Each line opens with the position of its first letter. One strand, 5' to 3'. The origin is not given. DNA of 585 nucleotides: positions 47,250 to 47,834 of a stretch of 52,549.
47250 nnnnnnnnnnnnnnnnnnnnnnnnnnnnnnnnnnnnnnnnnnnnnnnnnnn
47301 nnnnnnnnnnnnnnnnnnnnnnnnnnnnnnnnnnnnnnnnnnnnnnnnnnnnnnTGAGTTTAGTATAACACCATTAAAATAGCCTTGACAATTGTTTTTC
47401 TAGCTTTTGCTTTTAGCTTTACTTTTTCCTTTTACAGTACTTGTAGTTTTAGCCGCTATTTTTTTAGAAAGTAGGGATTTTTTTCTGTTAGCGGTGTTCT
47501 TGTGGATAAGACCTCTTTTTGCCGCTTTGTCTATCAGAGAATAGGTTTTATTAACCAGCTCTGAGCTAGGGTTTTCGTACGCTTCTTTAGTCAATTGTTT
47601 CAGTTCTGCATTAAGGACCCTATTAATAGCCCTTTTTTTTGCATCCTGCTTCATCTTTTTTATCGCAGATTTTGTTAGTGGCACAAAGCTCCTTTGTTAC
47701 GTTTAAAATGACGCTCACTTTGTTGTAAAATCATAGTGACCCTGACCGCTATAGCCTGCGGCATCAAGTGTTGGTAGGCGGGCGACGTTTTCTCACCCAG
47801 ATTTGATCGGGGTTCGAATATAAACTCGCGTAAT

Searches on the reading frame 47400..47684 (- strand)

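Call 69: search_protein_families(library=pfam, proteins=[window:47400-47684:-], max_evalue=0.0001)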
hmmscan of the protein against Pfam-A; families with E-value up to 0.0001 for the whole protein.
window:47400-47684:- (94 aa): 1 family
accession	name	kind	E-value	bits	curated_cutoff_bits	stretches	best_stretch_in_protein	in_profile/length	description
PF01649.23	Ribosomal_S20p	-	1.3e-15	58.3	29.5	1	4-76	3-82/83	Ribosomal protein S20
